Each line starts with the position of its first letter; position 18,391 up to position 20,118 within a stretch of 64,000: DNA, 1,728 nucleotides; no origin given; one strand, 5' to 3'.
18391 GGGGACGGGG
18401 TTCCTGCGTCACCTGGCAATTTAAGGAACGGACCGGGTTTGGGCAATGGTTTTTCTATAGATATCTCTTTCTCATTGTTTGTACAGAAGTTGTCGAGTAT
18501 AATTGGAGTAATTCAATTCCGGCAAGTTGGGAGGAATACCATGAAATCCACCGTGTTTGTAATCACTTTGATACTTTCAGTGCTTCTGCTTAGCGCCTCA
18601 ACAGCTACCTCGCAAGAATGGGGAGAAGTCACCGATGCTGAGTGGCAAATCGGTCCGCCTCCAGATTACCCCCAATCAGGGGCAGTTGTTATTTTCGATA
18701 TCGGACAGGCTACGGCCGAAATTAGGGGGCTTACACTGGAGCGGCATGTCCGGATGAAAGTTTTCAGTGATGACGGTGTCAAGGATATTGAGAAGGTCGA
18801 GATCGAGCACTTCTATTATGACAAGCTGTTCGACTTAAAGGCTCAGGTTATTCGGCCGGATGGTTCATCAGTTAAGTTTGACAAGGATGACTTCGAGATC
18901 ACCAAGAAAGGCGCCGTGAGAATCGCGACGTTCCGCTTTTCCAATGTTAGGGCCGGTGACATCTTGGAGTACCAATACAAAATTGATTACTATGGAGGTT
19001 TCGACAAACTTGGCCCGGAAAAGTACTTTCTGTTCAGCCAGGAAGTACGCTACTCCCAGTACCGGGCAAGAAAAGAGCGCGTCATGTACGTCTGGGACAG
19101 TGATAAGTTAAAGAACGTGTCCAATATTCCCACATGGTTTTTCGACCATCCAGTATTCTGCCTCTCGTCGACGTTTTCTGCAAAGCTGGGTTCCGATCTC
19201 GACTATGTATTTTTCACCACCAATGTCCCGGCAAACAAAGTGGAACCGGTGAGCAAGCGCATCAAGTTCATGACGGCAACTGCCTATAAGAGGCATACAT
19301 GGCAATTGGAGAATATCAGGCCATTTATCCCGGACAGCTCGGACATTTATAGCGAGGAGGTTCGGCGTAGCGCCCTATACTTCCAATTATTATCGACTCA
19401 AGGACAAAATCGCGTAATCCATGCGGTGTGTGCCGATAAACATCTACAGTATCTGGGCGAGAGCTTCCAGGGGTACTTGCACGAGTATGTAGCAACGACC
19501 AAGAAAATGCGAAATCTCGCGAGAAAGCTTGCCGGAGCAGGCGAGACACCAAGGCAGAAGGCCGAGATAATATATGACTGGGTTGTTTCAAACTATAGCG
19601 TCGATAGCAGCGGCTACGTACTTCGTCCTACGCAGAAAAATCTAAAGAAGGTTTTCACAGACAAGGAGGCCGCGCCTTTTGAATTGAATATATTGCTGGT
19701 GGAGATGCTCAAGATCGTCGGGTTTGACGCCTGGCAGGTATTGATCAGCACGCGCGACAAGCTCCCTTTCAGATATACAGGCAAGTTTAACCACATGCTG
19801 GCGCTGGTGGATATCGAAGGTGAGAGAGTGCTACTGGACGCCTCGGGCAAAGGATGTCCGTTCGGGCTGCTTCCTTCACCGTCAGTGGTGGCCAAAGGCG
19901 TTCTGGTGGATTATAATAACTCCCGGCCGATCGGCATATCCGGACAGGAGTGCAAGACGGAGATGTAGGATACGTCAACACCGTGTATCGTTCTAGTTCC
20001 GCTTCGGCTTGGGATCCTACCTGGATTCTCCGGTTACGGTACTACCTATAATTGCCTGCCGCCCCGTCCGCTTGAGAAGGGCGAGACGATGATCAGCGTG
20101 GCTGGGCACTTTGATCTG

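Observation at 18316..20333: Diverged ~135-bp direct repeats bracket the DUF3857 gene and link the rSAM 3' end to the AsnB-like 5' end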

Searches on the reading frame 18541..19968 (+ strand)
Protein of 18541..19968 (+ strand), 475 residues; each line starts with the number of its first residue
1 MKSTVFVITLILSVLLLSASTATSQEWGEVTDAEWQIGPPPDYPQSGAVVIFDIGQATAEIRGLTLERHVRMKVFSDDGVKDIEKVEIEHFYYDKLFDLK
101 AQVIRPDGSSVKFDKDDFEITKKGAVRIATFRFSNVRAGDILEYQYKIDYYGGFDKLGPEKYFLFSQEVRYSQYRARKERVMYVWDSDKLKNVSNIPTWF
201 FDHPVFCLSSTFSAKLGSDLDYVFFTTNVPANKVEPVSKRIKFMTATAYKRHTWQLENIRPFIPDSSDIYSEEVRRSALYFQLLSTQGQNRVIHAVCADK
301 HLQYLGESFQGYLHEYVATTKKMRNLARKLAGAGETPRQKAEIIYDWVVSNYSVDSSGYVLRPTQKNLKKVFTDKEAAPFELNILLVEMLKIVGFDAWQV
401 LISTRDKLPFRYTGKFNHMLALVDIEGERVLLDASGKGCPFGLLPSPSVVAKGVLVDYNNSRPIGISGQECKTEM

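Call 8: search_protein_families(library=pfam, proteins=[window:18541-19968:+], max_evalue=0.01)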
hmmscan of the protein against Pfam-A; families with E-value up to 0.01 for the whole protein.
window:18541-19968:+ (475 aa): 3 families
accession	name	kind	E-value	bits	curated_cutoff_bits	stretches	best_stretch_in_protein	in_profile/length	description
PF12969.12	DUF3857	-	1.5e-09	38.6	24.6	1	66-262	7-169/170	Domain of Unknown Function with PDB structure (DUF3857)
PF01841.26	Transglut_core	-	4.6e-06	27.3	23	1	325-408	2-83/108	Transglutaminase-like superfamily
PF00797.23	Acetyltransf_2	-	0.0013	19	22.8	1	380-435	50-105/240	N-acetyltransferase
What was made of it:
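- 18541..19968 (+): DUF3857/transglutaminase-like secreted protein (475 aa), divergent from the AsnB-like gene. It is native at this position. Pfam (call 8).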

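Call 30: search_protein_families(library=ncbifam, proteins=[window:18541-19968:+], max_evalue=0.01)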
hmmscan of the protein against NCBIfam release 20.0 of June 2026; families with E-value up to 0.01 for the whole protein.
window:18541-19968:+ (475 aa): 0 families

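Call 31: find_homologous_proteins(query=window:18541-19968:+)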
Query window:18541-19968:+ (475 aa): 57 proteins with E <= 0.001 among 8000 candidates.
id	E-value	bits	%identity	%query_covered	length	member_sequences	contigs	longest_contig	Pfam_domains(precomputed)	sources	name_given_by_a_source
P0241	0.0e+0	1086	100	100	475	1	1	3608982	PF12969.13,PF01841.26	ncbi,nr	ncbi:MAG: DUF3857 and transglutaminase domain-containing protein [Candidatus Zixiibacteriota bacteri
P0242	6.0e-238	808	73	100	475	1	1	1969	PF12969.13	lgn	-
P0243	7.8e-195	666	61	99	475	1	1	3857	PF12969.13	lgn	-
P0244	4.4e-163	561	52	99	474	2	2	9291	PF12969.13,PF01841.26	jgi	-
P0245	2.2e-159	549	52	95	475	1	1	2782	PF12969.13,PF01841.26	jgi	-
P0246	1.7e-156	540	51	97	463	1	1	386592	PF12969.13,PF01841.26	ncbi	ncbi:MAG: DUF3857 domain-containing protein [Candidatus Zixiibacteriota bacterium]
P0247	1.3e-154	534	54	92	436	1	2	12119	PF12969.13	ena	-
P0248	2.3e-148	513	50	96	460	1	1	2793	PF12969.13,PF01841.26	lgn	-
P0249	2.0e-147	510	48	99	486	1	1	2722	PF12969.13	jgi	jgi:hypothetical protein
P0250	4.4e-146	505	49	95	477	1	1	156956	PF12969.13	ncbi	-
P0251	8.3e-143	495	48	99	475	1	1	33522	PF12969.13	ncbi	ncbi:MAG: DUF3857 domain-containing protein [bacterium]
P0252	6.7e-142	492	46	97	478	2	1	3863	PF12969.13,PF01841.26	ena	-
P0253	1.1e-140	488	46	98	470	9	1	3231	PF12969.13,PF01841.26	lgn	-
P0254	9.0e-136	471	46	95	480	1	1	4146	PF12969.13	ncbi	-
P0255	2.9e-129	450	43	97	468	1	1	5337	PF12969.13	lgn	-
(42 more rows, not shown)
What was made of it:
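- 18541..19968 (+): The closest named homologue outside the window's own genome (51%) is labelled Zixiibacteriota (call 31).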

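Call 32: find_encoding_contigs(protein=P0242, flank=10000, max_places=2)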
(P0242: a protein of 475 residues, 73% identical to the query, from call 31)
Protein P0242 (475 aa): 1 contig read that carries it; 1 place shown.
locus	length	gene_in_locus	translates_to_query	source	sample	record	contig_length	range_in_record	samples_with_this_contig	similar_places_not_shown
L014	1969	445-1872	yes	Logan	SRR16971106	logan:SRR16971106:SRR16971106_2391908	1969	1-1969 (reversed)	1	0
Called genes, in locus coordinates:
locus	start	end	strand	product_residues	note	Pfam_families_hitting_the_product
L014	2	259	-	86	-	?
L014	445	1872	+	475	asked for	PF12969:DUF3857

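Call 33: find_encoding_contigs(protein=P0243, flank=10000, max_places=2)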
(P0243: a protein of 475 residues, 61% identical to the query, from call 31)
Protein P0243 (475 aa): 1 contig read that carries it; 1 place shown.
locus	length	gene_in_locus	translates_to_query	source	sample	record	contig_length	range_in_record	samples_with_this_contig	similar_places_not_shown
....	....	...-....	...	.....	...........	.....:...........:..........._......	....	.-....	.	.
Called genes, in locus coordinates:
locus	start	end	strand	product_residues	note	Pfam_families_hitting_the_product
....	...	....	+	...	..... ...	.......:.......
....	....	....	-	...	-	-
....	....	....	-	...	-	?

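Call 34: find_encoding_contigs(protein=P0246, flank=10000, max_places=2)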
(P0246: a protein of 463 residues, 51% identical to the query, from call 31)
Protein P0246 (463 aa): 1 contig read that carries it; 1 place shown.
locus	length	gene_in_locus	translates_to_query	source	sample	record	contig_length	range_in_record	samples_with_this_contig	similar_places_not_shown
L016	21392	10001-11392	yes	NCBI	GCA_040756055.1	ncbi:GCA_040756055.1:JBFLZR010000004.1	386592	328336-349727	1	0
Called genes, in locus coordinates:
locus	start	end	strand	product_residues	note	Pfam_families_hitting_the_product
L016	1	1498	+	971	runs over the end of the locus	PF01546:Peptidase_M20 (weak), PF04389:Peptidase_M28, PF00041:fn3 (faint), PF13860:FlgD_ig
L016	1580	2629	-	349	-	PF07494:Reg_prop (faint)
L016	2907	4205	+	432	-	-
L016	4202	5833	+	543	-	PF00672:HAMP (weak), PF00512:HisKA (weak), PF02518:HATPase_c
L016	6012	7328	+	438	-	PF00072:Response_reg, PF00004:AAA (faint), PF00158:Sigma54_activat, PF14532:Sigma54_activ_2, PF07728:AAA_5 (weak), PF25601:AAA_lid_14, PF02954:HTH_8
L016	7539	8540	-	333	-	PF13226:DUF4034 (faint)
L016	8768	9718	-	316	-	PF01370:Epimerase (faint), PF05368:NmrA, PF13460:NAD_binding_10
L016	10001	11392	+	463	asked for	PF12969:DUF3857, PF01841:Transglut_core (weak)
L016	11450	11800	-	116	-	PF02627:CMD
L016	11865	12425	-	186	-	-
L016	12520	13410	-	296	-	PF03795:YCII, PF08327:AHSA1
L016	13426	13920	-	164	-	PF06271:RDD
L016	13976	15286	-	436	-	PF00860:Xan_ur_permease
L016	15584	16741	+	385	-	PF00142:Fer4_NifH (faint), PF01656:CbiA, PF09140:MipZ, PF10609:ParA, PF13614:AAA_31, PF06155:GBBH-like_N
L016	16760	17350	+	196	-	PF08712:Nfu_N, PF01106:NifU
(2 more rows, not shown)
